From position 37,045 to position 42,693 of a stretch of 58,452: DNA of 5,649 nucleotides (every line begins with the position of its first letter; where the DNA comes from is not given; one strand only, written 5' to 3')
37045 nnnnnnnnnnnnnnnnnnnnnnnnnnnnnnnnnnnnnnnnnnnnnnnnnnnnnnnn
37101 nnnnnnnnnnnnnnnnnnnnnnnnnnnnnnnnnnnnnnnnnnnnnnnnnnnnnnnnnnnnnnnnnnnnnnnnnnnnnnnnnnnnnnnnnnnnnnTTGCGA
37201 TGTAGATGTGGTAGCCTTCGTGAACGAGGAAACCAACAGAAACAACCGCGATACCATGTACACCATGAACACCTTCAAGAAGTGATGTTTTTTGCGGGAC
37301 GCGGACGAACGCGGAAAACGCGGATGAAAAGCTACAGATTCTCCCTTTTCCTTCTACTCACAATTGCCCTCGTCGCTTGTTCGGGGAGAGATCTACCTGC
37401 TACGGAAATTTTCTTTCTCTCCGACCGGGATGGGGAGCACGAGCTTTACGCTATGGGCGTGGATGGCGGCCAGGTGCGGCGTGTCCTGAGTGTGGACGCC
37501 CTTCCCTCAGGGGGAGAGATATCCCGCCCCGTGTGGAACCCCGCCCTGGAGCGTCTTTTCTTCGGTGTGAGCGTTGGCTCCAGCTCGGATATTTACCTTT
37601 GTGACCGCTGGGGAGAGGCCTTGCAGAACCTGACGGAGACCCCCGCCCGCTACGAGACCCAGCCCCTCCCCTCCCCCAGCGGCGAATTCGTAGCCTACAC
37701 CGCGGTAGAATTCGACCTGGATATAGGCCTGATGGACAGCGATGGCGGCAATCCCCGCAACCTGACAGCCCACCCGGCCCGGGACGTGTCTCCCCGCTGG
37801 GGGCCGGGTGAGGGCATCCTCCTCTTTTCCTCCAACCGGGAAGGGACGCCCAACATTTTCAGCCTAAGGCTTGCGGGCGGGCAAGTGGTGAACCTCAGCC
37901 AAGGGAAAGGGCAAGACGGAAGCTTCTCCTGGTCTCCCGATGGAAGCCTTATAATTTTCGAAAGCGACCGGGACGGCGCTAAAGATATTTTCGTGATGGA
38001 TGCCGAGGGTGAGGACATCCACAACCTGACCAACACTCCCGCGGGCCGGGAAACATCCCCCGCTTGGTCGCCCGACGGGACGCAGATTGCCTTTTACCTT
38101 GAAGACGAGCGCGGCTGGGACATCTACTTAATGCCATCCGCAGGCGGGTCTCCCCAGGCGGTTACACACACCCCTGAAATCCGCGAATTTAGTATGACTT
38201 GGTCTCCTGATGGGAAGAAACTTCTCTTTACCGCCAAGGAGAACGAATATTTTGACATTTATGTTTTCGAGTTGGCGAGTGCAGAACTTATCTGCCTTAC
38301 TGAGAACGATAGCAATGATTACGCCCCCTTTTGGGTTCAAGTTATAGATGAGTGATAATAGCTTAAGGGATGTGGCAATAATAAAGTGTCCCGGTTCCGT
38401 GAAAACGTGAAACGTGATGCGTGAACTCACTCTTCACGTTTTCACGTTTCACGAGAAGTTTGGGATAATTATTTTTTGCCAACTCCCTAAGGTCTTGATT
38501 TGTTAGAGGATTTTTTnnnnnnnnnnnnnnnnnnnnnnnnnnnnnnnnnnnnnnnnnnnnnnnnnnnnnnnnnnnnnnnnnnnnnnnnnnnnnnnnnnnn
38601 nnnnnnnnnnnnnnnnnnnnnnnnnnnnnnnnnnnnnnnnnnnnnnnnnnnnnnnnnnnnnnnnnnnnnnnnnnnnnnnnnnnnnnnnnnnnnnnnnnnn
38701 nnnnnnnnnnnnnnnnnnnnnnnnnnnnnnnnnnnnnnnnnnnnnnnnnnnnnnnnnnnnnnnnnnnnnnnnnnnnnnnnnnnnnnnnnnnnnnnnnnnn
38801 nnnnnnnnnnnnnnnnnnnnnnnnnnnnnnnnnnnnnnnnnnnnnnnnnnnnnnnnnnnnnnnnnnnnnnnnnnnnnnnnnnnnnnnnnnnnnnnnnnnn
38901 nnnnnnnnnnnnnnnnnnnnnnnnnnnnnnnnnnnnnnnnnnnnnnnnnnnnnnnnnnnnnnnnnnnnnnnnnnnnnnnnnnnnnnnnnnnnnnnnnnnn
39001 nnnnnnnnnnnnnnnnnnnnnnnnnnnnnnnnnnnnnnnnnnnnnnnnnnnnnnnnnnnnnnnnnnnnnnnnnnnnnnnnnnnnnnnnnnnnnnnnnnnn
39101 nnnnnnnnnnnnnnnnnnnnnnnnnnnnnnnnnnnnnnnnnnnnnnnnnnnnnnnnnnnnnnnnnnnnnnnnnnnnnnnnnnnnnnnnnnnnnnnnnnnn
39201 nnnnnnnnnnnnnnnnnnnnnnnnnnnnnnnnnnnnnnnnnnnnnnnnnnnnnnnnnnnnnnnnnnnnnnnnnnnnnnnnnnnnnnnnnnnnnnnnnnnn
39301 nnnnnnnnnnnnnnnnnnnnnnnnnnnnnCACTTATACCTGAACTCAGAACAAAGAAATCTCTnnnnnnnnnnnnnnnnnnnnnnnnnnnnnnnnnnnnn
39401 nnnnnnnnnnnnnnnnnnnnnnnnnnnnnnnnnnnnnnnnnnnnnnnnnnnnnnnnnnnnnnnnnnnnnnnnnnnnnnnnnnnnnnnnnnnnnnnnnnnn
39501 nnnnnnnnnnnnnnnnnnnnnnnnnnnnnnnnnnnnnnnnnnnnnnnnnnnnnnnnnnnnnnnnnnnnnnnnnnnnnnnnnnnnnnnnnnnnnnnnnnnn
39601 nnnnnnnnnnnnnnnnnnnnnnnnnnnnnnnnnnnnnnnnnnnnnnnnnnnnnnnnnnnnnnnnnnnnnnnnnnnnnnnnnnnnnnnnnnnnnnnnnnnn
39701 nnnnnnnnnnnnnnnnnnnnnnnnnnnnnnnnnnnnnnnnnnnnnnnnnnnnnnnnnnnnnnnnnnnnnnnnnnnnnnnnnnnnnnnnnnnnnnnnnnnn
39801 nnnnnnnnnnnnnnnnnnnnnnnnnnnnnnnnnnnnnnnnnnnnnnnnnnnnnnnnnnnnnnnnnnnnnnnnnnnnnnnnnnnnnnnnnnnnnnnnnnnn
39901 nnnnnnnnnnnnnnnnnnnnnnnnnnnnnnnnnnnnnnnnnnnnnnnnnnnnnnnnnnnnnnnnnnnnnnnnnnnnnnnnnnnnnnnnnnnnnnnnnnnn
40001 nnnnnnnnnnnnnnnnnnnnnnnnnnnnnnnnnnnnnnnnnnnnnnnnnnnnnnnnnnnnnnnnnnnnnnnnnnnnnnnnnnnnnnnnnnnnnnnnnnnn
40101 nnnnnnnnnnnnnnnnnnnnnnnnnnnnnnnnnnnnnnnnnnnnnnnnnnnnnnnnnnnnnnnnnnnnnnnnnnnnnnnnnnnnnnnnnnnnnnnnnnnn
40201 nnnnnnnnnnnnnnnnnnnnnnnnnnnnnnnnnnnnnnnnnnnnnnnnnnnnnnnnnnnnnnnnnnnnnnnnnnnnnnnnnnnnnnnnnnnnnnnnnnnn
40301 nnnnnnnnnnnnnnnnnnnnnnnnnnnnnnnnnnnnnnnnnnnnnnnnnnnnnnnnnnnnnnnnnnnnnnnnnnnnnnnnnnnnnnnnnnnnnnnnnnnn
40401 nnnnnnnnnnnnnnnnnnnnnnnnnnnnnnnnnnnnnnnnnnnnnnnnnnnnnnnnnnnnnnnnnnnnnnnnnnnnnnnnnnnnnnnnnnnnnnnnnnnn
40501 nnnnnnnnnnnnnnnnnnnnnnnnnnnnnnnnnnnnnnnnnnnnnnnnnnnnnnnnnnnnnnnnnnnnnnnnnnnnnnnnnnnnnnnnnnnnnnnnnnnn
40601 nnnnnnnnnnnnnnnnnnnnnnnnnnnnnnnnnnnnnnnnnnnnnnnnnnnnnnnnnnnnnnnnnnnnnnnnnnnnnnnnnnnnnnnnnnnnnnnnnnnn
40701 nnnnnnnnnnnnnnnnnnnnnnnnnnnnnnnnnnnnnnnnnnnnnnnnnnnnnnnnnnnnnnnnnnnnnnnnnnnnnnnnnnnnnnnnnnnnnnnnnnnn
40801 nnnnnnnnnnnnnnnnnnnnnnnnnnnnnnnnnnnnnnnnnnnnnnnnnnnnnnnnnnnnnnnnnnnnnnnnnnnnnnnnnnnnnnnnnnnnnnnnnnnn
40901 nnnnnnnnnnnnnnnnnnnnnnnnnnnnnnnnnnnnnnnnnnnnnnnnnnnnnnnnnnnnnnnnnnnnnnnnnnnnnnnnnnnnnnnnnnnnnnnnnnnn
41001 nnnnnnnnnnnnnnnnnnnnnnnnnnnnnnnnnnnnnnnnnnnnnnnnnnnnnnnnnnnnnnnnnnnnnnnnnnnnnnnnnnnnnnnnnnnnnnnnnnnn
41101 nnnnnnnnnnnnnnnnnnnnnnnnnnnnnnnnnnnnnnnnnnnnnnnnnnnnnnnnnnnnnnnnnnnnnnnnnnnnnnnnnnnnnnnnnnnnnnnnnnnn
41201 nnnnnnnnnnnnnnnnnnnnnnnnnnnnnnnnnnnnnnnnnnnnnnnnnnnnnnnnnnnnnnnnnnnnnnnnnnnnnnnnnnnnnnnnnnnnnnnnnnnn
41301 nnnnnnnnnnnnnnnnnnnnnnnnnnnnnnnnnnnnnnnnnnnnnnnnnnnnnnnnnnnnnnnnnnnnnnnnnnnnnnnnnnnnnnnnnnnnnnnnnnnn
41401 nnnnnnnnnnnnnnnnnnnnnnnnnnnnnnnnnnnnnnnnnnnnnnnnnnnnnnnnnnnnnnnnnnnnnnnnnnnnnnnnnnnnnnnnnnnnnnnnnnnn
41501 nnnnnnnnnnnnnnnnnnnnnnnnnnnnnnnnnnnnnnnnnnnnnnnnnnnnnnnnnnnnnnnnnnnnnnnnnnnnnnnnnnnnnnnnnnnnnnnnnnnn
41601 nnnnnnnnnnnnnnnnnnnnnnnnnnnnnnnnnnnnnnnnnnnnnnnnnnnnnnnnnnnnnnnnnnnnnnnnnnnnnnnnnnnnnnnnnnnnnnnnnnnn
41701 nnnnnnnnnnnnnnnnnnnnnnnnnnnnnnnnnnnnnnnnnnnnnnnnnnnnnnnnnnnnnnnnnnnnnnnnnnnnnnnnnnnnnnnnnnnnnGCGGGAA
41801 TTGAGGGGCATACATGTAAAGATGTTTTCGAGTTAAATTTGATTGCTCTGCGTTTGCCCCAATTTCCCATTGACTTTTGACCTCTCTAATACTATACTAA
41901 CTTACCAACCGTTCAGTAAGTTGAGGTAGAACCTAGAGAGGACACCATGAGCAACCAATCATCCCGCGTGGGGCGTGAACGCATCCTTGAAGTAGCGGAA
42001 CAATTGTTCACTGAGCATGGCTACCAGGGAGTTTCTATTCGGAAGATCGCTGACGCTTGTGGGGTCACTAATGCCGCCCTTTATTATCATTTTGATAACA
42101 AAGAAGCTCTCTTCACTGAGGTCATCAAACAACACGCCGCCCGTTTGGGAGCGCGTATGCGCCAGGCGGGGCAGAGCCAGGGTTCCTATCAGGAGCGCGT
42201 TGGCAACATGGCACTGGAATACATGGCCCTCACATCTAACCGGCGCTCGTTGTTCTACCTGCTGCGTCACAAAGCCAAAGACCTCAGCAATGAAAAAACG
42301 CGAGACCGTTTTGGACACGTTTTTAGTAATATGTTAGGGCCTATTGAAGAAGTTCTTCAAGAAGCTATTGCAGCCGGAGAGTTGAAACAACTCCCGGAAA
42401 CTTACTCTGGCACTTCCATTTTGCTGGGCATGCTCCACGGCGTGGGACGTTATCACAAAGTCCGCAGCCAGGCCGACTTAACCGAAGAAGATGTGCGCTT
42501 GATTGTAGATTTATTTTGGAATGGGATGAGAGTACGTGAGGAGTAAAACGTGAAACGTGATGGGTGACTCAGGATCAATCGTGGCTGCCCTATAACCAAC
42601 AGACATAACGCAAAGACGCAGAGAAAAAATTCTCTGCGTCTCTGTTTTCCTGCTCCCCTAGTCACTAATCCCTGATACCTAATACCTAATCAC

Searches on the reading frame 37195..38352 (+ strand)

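Call 12: search_protein_families(library=pfam, proteins=[window:37195-38352:+], max_evalue=0.001)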
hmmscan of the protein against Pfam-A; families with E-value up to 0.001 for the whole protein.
window:37195-38352:+ (386 aa): 5 families
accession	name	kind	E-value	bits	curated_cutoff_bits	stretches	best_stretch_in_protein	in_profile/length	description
PF07676.18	PD40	-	6.7e-37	125.1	20.9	3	238-267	8-38/38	WD40-like Beta Propeller Repeat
PF00930.27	DPPIV_N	-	1.3e-09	37.8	22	1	263-327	23-82/354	Dipeptidyl peptidase IV (DPP IV) N-terminal region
PF25174.1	Beta-prop_THOC3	-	2.2e-06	27.3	305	1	199-301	51-147/272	THOC3 beta-propeller domain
PF25460.1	Beta-prop_Aladin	-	1.2e-05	25.1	171.1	1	242-357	114-221/340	Aladin seven-bladed propeller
PF24797.1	Beta-prop_WDR35_TULP_N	-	6.7e-05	22.6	80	0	290-352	122-180/332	WDR35/TULP4 N-terminal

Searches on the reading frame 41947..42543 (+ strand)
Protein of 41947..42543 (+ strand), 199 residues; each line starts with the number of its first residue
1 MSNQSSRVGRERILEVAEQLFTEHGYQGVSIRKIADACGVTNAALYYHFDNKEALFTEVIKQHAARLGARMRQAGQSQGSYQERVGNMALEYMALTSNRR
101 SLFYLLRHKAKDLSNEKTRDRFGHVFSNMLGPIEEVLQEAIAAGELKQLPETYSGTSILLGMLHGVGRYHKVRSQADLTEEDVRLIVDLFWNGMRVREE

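Call 12: search_protein_families(library=pfam, proteins=[window:41947-42543:+], max_evalue=0.001)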
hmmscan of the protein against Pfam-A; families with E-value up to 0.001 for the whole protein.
window:41947-42543:+ (199 aa): 1 family
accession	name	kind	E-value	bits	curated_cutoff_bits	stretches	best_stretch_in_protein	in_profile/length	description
PF00440.29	TetR_N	-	4.5e-19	68.4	24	1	13-59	1-47/47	Bacterial regulatory proteins, tetR family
